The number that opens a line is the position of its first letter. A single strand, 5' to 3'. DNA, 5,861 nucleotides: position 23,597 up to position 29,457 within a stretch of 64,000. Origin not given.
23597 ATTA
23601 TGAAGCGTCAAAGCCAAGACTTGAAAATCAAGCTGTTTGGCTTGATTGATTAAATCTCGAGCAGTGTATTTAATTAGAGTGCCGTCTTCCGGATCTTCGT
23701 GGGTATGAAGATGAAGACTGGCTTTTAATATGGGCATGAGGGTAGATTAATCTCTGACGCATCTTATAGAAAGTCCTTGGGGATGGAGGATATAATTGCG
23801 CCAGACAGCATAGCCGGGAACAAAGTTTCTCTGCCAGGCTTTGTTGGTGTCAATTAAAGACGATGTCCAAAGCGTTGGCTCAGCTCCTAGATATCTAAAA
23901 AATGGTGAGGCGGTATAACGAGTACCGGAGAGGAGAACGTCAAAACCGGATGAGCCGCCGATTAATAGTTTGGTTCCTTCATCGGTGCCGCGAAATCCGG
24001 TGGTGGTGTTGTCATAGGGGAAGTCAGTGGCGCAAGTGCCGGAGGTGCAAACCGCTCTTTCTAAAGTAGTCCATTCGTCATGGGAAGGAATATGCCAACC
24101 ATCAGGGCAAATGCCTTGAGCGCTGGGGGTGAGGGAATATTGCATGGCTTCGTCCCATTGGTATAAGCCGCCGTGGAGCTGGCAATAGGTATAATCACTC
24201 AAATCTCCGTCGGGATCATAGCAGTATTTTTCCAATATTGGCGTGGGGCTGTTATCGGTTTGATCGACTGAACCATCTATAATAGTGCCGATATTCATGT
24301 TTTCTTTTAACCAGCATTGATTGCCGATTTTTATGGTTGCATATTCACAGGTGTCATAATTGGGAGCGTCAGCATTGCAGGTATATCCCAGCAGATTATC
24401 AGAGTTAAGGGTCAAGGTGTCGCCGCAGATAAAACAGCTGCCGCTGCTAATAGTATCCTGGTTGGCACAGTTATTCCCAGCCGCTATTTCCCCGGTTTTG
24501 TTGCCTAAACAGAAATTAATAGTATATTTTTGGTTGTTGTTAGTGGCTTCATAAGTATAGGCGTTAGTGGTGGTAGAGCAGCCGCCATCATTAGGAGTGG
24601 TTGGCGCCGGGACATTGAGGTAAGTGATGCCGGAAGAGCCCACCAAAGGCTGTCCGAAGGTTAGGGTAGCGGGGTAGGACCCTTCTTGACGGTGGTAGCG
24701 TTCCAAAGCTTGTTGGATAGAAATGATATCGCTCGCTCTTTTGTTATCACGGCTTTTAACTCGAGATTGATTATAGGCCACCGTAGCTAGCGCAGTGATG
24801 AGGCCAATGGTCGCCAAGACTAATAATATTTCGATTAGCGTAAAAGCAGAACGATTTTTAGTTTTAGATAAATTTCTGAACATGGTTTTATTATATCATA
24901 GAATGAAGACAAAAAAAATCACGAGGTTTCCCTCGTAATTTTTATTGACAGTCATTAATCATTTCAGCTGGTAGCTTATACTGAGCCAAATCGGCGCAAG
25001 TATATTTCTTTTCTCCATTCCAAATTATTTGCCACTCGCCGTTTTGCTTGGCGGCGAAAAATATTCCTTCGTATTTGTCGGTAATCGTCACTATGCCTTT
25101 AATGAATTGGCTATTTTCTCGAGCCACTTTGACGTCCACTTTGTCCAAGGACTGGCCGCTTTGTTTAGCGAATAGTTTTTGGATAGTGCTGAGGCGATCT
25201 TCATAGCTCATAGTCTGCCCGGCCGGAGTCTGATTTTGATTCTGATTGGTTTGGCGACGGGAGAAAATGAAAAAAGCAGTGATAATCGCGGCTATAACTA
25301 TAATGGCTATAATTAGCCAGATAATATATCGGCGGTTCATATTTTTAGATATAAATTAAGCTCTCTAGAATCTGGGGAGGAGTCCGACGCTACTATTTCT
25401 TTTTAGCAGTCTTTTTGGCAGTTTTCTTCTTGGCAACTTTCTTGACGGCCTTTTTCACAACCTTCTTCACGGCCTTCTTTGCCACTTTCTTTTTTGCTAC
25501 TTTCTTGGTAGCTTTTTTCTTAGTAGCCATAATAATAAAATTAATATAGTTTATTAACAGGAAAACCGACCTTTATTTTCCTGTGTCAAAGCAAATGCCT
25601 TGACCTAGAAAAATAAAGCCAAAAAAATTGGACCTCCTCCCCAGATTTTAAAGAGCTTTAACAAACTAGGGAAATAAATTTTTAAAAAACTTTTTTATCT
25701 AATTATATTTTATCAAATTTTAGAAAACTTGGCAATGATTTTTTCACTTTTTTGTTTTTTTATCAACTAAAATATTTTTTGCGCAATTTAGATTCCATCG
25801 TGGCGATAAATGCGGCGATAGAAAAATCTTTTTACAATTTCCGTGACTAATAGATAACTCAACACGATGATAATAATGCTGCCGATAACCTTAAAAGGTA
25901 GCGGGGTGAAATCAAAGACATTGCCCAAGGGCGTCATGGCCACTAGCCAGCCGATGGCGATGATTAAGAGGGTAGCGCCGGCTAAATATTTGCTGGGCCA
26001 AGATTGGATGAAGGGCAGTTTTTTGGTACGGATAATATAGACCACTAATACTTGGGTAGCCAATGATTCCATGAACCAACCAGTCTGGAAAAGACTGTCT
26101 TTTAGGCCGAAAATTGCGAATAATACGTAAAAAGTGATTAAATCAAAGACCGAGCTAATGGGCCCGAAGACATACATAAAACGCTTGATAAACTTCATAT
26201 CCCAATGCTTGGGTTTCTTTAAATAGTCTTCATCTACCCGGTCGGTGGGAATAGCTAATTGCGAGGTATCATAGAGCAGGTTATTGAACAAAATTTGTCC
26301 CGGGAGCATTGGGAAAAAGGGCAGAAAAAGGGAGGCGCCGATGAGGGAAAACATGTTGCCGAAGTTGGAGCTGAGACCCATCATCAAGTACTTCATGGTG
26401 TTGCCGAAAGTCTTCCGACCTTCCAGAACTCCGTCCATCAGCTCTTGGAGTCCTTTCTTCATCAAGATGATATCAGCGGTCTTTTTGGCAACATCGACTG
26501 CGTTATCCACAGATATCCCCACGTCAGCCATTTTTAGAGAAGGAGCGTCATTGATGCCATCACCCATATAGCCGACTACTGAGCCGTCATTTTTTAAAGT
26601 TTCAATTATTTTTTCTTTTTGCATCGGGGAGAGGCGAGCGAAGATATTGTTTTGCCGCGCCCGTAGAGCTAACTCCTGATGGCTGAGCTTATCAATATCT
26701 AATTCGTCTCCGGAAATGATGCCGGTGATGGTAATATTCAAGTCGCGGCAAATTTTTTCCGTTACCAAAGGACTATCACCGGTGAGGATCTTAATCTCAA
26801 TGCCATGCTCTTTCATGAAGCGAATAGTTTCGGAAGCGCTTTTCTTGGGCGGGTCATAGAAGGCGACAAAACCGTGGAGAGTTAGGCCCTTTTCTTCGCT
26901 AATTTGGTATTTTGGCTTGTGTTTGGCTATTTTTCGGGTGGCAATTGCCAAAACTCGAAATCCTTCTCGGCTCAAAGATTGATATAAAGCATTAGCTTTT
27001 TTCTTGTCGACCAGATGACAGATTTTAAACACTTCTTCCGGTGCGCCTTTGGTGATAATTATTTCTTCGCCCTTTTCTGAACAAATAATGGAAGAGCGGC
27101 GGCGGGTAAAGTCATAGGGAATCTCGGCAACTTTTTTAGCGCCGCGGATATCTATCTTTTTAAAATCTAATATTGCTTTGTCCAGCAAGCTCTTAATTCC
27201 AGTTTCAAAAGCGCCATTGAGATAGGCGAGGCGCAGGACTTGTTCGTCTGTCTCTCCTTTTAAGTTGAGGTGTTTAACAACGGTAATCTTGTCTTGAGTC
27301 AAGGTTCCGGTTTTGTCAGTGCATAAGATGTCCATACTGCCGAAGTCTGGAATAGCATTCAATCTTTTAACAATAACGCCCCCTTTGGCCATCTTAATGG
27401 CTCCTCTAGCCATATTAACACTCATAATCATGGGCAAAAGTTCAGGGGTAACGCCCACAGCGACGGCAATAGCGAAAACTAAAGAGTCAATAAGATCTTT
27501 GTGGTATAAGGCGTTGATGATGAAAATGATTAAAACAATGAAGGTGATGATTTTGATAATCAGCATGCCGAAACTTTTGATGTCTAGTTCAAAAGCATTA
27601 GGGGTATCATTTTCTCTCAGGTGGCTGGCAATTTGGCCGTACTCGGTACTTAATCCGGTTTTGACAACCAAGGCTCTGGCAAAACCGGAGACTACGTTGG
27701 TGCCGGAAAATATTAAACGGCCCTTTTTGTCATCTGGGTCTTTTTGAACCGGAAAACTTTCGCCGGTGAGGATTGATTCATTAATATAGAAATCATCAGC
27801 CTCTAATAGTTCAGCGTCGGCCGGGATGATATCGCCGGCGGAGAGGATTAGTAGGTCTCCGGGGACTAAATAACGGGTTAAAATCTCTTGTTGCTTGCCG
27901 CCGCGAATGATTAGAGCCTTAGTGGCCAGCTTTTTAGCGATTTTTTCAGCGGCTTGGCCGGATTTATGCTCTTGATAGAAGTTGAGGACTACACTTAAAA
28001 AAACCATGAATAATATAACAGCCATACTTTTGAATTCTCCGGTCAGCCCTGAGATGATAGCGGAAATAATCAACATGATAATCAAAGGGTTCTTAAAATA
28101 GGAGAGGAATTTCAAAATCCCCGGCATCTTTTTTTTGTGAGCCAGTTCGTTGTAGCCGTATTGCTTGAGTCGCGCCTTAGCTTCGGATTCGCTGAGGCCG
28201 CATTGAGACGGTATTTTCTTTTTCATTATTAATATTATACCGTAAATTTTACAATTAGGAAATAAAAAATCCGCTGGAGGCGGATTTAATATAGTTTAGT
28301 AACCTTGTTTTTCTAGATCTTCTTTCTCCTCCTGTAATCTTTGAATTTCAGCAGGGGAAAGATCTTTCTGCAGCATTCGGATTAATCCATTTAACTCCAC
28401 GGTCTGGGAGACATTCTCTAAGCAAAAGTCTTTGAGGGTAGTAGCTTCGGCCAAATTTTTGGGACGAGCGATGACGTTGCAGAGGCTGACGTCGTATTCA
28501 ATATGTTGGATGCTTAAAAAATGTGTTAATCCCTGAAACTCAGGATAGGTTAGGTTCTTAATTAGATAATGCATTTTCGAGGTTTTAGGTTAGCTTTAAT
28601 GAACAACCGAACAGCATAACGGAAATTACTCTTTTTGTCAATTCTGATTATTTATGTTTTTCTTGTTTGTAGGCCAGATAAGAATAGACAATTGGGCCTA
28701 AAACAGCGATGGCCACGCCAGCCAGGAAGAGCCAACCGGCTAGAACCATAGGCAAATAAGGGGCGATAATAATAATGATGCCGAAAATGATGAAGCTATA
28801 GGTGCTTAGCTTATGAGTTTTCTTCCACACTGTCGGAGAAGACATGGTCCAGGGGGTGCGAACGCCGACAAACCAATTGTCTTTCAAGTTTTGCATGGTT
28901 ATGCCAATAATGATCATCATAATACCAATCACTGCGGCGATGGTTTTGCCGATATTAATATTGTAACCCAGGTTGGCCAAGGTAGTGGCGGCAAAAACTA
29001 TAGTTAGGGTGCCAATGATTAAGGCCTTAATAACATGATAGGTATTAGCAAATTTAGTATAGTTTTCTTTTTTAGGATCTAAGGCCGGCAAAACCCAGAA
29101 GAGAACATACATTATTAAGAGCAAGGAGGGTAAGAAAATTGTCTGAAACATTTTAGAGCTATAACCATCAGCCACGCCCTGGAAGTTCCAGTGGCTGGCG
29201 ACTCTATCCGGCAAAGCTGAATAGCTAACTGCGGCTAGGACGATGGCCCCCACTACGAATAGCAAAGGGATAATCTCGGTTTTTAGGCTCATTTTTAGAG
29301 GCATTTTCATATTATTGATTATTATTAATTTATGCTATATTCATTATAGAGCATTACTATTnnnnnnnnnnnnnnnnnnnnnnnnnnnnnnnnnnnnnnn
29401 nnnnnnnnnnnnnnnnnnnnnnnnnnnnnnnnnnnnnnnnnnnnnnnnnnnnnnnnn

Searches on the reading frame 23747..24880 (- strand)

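Call 13: search_protein_families(library=pfam, proteins=[window:23747-24880:-], max_evalue=0.001)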
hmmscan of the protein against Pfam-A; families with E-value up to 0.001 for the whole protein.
window:23747-24880:- (377 aa): 4 families
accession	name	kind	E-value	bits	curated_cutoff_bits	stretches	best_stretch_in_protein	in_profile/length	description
PF09603.15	Fib_succ_major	-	1.9e-27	97.2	33.9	1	183-376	1-187/187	Fibrobacter succinogenes major domain (Fib_succ_major)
PF16732.10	ComP_DUS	-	7.4e-05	24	27.3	1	36-121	3-70/87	Type IV minor pilin ComP, DNA uptake sequence receptor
PF07603.17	Lcl_C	-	0.00028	21.6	34.9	0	236-376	18-117/117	Lcl C-terminal domain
PF07963.17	N_methyl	-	0.00029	20.7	21.2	1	8-32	2-26/27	Prokaryotic N-terminal methylation motif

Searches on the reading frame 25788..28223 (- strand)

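Call 13: search_protein_families(library=pfam, proteins=[window:25788-28223:-], max_evalue=0.001)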
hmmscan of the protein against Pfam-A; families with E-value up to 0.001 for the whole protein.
window:25788-28223:- (811 aa): 6 families
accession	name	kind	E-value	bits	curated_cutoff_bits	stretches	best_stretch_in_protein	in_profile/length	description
PF00122.25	E1-E2_ATPase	-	1.4e-46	158.7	28.1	1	99-280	3-180/181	E1-E2 ATPase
PF00689.26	Cation_ATPase_C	-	9.7e-28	97.6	27.3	1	637-800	2-175/175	Cation transporting ATPase, C-terminus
PF00690.31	Cation_ATPase_N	-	5.6e-18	64.8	20.4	1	6-58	17-69/69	Cation transporter/ATPase, N-terminus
PF00702.32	Hydrolase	-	2.2e-14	54.7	26.4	1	297-567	1-191/191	haloacid dehalogenase-like hydrolase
PF13246.12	Cation_ATPase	-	5.7e-08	33.1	21.7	1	335-403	20-89/91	Cation transport ATPase (P-type)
PF08282.18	Hydrolase_3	-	1.5e-05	25.3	20.9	1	538-587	194-243/255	haloacid dehalogenase-like hydrolase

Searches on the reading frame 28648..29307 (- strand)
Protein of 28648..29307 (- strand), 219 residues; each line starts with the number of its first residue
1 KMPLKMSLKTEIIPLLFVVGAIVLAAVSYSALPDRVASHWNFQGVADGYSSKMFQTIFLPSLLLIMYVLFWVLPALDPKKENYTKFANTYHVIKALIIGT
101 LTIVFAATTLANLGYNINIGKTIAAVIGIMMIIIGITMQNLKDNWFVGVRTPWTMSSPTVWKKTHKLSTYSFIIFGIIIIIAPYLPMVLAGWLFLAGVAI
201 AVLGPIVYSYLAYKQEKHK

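Call 13: search_protein_families(library=pfam, proteins=[window:28648-29307:-], max_evalue=0.001)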
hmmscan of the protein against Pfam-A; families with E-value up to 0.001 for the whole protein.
window:28648-29307:- (219 aa): 2 families
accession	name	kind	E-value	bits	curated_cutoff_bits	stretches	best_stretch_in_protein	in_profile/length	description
PF13630.11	SdpI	-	7.3e-19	68.1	28.2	1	141-209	2-71/71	SdpI/YfhL protein family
PF07853.16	DUF1648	-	3.2e-15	55.9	28.7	1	16-63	1-48/49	Domain of unknown function (DUF1648)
